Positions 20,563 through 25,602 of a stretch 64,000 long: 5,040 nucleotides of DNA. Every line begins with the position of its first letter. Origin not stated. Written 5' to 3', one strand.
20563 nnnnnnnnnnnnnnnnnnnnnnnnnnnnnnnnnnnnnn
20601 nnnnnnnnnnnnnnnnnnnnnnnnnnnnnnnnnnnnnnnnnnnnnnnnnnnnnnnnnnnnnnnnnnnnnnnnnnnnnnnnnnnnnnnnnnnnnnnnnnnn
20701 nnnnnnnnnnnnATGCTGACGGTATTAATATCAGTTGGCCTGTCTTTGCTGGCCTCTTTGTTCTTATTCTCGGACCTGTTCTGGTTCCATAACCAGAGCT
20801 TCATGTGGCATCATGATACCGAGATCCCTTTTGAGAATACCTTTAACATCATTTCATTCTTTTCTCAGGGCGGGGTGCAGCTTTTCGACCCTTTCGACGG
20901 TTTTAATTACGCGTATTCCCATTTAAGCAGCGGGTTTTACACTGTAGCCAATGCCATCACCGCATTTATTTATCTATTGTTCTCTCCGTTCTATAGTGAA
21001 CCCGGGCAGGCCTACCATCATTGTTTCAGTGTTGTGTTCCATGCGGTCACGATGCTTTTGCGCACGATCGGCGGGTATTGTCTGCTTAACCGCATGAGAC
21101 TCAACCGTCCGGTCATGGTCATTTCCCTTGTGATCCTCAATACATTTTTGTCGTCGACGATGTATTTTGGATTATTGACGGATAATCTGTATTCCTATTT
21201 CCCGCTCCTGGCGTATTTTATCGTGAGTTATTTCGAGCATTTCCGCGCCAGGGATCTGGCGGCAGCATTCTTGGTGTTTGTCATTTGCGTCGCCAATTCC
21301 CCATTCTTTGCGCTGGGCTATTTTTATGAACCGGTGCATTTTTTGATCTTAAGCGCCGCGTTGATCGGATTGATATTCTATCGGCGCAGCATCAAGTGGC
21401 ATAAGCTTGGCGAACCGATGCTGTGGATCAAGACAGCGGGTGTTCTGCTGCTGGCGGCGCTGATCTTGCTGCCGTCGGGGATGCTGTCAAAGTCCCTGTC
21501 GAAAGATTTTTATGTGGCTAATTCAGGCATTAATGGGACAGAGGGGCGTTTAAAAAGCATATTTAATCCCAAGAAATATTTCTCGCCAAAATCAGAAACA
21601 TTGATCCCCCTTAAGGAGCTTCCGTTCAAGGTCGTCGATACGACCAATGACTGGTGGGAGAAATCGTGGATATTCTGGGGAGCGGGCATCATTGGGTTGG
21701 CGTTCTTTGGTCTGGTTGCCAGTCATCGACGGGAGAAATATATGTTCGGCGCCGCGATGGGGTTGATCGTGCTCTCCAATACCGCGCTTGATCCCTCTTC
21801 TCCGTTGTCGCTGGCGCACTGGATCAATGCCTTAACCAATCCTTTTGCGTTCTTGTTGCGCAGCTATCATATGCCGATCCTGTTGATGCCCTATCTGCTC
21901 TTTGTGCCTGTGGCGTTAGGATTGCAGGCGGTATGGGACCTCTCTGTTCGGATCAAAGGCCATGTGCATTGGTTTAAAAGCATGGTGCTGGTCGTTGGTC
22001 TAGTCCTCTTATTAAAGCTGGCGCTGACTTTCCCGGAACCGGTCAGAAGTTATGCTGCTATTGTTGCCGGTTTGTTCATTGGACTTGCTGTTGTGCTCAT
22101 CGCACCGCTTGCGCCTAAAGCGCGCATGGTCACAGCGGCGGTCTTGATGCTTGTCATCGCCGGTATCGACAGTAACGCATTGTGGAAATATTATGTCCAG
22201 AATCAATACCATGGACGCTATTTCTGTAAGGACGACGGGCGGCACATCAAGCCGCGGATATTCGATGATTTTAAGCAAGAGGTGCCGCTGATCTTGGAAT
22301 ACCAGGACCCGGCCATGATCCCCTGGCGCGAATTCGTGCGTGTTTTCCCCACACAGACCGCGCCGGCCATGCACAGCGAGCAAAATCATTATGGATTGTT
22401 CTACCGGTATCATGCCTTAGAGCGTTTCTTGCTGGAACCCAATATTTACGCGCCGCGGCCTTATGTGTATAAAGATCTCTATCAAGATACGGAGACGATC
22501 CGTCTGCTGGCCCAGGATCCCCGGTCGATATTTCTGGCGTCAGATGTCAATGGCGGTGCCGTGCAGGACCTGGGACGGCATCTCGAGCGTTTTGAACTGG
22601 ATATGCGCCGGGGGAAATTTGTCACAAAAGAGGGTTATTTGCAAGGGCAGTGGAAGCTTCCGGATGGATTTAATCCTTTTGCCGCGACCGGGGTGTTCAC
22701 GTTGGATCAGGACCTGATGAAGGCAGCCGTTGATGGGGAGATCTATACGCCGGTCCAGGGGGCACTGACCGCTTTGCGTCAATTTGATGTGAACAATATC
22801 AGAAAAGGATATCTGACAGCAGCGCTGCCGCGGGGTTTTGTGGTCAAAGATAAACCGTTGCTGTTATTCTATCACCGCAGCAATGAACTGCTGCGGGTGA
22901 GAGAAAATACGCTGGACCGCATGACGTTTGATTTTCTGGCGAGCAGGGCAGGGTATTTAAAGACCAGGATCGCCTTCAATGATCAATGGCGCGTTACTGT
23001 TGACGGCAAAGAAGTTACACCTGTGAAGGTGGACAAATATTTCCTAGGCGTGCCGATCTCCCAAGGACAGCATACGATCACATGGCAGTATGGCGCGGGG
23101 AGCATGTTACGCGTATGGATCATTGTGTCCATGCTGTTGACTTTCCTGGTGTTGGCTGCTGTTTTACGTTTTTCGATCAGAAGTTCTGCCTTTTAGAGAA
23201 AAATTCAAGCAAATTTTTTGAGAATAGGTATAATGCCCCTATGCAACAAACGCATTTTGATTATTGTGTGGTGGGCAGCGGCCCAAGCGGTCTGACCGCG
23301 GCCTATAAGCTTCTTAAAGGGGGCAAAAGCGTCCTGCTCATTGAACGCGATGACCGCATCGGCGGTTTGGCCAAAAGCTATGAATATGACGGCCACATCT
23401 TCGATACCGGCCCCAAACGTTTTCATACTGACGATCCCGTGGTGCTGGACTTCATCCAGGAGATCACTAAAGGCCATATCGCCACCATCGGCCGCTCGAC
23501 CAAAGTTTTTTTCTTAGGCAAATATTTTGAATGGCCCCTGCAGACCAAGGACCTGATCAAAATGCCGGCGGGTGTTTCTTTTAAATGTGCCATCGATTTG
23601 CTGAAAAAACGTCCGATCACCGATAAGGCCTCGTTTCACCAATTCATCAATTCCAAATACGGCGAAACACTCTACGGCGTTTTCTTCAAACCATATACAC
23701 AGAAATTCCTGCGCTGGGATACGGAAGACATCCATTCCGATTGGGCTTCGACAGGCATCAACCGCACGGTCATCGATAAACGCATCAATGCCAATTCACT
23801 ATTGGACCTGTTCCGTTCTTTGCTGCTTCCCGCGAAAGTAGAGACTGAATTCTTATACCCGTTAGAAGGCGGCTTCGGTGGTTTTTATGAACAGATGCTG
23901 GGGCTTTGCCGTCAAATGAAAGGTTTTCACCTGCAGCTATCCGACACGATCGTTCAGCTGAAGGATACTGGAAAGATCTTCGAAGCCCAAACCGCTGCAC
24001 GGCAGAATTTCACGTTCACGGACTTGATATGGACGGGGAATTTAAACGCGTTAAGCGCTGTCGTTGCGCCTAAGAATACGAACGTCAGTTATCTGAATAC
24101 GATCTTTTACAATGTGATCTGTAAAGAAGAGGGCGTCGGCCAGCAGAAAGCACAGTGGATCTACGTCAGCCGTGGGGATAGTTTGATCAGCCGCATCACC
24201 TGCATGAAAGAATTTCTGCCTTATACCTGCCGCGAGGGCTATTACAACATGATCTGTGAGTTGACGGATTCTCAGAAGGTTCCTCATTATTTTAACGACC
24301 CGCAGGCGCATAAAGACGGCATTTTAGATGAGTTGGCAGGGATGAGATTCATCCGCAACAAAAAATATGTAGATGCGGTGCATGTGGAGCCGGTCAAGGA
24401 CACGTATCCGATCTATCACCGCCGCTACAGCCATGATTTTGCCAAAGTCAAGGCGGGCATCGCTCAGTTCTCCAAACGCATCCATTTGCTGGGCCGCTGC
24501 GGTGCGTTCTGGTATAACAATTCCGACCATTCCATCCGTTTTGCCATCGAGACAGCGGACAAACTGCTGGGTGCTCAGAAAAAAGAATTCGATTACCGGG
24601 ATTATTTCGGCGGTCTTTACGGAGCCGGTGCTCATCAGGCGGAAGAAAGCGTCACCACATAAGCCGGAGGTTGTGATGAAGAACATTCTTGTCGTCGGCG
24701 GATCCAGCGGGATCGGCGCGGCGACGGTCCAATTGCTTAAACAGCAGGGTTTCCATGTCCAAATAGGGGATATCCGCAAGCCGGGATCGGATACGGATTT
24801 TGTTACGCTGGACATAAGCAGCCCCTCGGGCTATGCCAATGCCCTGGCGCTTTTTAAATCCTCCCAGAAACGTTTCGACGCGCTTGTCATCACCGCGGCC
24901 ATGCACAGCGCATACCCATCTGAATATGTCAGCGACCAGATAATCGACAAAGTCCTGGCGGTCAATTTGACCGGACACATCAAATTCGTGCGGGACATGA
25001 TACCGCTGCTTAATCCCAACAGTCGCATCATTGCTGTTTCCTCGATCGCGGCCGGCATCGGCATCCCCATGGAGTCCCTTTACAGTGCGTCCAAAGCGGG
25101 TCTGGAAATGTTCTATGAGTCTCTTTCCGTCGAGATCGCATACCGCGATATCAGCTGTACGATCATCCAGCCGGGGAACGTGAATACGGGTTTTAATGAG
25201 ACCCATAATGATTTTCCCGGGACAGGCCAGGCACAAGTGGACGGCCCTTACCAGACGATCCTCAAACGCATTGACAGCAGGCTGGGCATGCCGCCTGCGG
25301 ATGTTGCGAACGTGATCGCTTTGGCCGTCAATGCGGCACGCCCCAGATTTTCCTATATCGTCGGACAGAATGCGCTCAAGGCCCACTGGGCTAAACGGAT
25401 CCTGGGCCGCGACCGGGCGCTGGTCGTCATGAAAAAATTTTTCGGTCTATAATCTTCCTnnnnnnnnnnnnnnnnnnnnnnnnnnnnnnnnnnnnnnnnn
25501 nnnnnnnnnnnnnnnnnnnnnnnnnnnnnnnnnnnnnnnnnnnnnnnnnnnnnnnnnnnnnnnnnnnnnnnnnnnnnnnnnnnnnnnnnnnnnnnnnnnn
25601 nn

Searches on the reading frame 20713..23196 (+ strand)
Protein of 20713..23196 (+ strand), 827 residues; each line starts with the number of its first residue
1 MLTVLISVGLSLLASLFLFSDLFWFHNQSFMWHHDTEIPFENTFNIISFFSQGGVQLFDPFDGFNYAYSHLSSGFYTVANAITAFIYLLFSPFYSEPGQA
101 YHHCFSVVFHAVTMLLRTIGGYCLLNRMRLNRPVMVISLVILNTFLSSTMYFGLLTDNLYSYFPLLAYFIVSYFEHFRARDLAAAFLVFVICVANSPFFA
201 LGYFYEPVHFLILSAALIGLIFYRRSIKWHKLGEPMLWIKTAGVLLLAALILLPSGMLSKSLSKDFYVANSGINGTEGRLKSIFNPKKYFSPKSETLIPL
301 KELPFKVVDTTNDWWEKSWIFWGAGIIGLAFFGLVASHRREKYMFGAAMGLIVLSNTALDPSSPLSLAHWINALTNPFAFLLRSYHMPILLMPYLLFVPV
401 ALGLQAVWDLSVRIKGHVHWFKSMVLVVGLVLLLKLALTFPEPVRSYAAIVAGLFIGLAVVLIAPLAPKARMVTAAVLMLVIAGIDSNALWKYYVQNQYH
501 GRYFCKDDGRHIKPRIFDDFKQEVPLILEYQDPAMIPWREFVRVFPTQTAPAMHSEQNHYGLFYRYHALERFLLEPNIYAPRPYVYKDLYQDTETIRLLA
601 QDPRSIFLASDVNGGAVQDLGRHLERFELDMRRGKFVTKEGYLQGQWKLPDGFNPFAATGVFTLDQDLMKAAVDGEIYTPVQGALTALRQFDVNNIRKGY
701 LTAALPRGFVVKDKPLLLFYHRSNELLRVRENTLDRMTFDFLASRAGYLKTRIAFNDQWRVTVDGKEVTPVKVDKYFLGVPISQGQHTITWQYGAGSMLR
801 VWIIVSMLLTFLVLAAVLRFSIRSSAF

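Call 5: search_protein_families(library=pfam, proteins=[window:20713-23196:+], max_evalue=0.01)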
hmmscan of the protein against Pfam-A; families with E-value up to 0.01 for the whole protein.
window:20713-23196:+ (827 aa): 1 family
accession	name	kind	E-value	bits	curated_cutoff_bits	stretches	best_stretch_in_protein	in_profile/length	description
PF09586.16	YfhO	-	2.2e-10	40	28.5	1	743-795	772-825/835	Bacterial membrane protein YfhO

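Call 12: search_protein_families(library=ncbifam, proteins=[window:20713-23196:+], max_evalue=0.1)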
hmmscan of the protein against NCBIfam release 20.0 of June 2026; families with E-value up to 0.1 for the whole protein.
window:20713-23196:+ (827 aa): 2 families
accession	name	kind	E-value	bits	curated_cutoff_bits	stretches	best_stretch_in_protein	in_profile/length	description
NF047589.1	GlcsyltransPgfM1Strep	equivalog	5.6e-08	31.3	1400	1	748-813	883-947/955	glycosyltransferase PgfM1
NF047590.1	GlcsyltransPgfM2Strep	equivalog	6.4e-06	24.6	1500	1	747-813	808-874/884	glycosyltransferase PgfM2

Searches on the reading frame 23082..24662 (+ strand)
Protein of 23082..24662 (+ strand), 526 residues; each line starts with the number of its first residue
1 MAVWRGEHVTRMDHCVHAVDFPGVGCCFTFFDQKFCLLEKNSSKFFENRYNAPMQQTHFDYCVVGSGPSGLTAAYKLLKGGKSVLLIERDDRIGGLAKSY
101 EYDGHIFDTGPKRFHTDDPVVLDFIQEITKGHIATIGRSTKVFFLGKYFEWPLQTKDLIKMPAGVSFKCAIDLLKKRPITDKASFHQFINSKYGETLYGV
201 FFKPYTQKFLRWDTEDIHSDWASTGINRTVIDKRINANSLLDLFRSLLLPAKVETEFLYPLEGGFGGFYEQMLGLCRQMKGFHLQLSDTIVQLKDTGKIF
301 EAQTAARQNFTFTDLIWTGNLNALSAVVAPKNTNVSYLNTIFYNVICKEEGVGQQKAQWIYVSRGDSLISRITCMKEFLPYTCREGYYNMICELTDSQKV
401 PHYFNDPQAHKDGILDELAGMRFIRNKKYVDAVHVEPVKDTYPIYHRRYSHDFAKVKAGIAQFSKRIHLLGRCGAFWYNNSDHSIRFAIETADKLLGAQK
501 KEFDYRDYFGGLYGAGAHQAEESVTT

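Call 5: search_protein_families(library=pfam, proteins=[window:23082-24662:+], max_evalue=0.01)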
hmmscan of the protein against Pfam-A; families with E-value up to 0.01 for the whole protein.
window:23082-24662:+ (526 aa): 11 families
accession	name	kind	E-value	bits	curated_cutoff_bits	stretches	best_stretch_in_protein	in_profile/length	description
PF13450.12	NAD_binding_8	-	1.1e-18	67.7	21.9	1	63-127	1-67/68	NAD(P)-binding Rossmann-like domain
PF01593.30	Amino_oxidase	-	6.5e-16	59.1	19.8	1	69-185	2-113/443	Flavin containing amine oxidoreductase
PF12831.13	FAD_oxidored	-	9.2e-08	32.2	27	1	60-98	1-39/416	FAD dependent oxidoreductase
PF01266.30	DAO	-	9.3e-07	29.1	27.9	1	60-95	1-36/353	FAD dependent oxidoreductase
PF00890.30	FAD_binding_2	-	9.8e-05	22.1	20.4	1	60-95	1-36/414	FAD binding domain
PF01946.23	Thi4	-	0.00014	21.6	26.2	1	57-95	16-55/235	Thi4 family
PF03486.20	HI0933_like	-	0.00034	20.6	50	1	60-94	2-36/244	HI0933-like protein Rossmann domain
PF01494.25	FAD_binding_3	-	0.00037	20.3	22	1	61-91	4-34/349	FAD binding domain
PF07992.20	Pyr_redox_2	-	0.0013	18.6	26.1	1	59-91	1-33/291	Pyridine nucleotide-disulphide oxidoreductase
PF13738.12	Pyr_redox_3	-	0.0071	16.1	30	0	63-109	2-48/305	Pyridine nucleotide-disulphide oxidoreductase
PF00070.33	Pyr_redox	-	0.0079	17.1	22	0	63-94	4-35/82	Pyridine nucleotide-disulphide oxidoreductase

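Call 72: search_protein_families(library=ncbifam, proteins=[window:23082-24662:+], max_evalue=0.001)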
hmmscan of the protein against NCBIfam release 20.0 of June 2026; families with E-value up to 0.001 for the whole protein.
window:23082-24662:+ (526 aa): 44 families (the best 25 are shown)
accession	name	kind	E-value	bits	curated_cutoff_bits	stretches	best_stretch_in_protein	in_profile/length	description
NF005548.0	PRK07208.1-4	equivalog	2.5e-56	191.3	389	1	62-500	7-455/488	hypothetical protein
NF005545.0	PRK07208.1-1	equivalog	3.3e-47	161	451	1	55-500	4-466/504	hypothetical protein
NF005547.0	PRK07208.1-3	equivalog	2.4e-45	155.1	380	1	61-499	7-445/465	hypothetical protein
NF005546.0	PRK07208.1-2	equivalog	9e-40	136.7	418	3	356-499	365-506/527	hypothetical protein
NF005549.0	PRK07208.1-5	equivalog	3.6e-25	88.4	587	3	62-128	8-78/534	hypothetical protein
NF005560.0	PRK07233.1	equivalog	1.1e-18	67.3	252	1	61-462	3-398/435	hypothetical protein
TIGR00031.1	UDP-GALP_mutase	equivalog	1.4e-15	57.2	303.75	1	59-214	2-164/378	UDP-galactopyranose mutase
TIGR02734.1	crtI_fam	subfamily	1.5e-13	50.3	238.1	1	62-113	2-53/504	phytoene desaturase family protein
TIGR00562.1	proto_IX_ox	equivalog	1.6e-13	50.1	97.85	1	61-197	5-152/470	protoporphyrinogen oxidase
NF058655.1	CrtID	equivalog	1.1e-09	37.7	640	1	62-115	2-55/478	bifunctional phytoene desaturase/3,4-desaturase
NF008841.0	PRK11883.1-1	equivalog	1.8e-09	37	517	1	59-155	4-105/453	protoporphyrinogen oxidase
TIGR01317.1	GOGAT_sm_gam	subfamily_domain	2.2e-08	33.4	447.7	1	52-97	137-182/485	glutamate synthase small subunit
NF003585.0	PRK05249.1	equivalog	3.1e-08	32.7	465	1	54-97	2-45/464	Si-specific NAD(P)(+) transhydrogenase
NF009410.0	PRK12771.1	subfamily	3.7e-07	29.1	516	1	51-96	131-176/566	NAD(P)-binding protein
TIGR03467.1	HpnE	equivalog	8.1e-07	28.7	283.05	1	62-110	2-52/430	hydroxysqualene dehydroxylase HpnE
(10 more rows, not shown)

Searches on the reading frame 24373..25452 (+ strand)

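Call 6: search_protein_families(library=pfam, proteins=[window:24373-25452:+], max_evalue=0.01)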
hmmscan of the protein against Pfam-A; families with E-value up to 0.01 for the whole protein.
window:24373-25452:+ (359 aa): 5 families
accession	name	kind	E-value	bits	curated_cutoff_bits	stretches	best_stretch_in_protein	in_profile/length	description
PF00106.31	adh_short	-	5.9e-33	114.4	26.6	1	103-279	1-191/195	short chain dehydrogenase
PF13561.12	adh_short_C2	-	1.9e-26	93.5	27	1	111-333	5-228/236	Enoyl-(Acyl carrier protein) reductase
PF08659.16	KR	-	1.7e-06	28.5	22.6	1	132-250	46-162/180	KR domain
PF08643.16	DUF1776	-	0.00083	19.3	25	1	184-274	109-203/294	Fungal family of unknown function (DUF1776)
PF01370.27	Epimerase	-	0.0031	17.4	20.9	1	105-186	1-82/240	NAD dependent epimerase/dehydratase family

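Call 72: search_protein_families(library=ncbifam, proteins=[window:24373-25452:+], max_evalue=0.001)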
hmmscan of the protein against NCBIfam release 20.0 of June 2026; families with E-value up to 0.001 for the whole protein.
window:24373-25452:+ (359 aa): 181 families (the best 25 are shown)
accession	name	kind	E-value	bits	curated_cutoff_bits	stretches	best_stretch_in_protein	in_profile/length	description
NF049977.1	KDhSphingRedKdsR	equivalog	4e-32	111.7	400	1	103-352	4-262/267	3-ketodihydrosphingosine reductase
NF004823.0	PRK06179.1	subfamily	5.8e-28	98.1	310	1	103-346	6-256/271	oxidoreductase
NF004826.0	PRK06182.1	subfamily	7.6e-27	94.3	305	1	102-349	4-264/274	oxidoreductase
NF006123.0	PRK08267.1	equivalog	5.5e-26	91.4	261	1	102-343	2-243/261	SDR family oxidoreductase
NF009466.0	PRK12826.1-2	subfamily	5.9e-25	88.2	222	1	103-317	4-224/248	3-oxoacyl-ACP reductase FabG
NF005075.0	PRK06500.1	equivalog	7.1e-24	84.5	336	1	103-333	7-239/249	SDR family oxidoreductase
NF006074.0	PRK08220.1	equivalog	3.8e-23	82.4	312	1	100-315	6-225/251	2,3-dihydro-2,3-dihydroxybenzoate dehydrogenase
NF005372.1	PRK06914.1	subfamily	8.4e-23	81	320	1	139-346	53-266/279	SDR family oxidoreductase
NF004825.0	PRK06181.1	equivalog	9.8e-23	80.8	215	1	102-344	6-251/268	SDR family oxidoreductase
NF047420.2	EF_P_mod_YmfI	equivalog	1.1e-22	81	238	1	105-280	2-188/236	elongation factor P 5-aminopentanone reductase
NF005065.0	PRK06482.1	equivalog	2.7e-22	79.5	291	1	103-322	3-232/276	SDR family oxidoreductase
NF005950.0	PRK08017.1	equivalog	3e-22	79.1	326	1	103-345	3-246/256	SDR family oxidoreductase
NF005878.0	PRK07825.1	subfamily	5.6e-22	78.4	287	1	99-278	6-195/278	short chain dehydrogenase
NF004649.0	PRK05993.1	equivalog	8.6e-22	77.7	387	1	102-346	4-266/277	SDR family oxidoreductase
TIGR01830.1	3oxo_ACP_reduc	equivalog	3.1e-21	76.2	297.75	1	106-332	2-230/239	3-oxoacyl-[acyl-carrier-protein] reductase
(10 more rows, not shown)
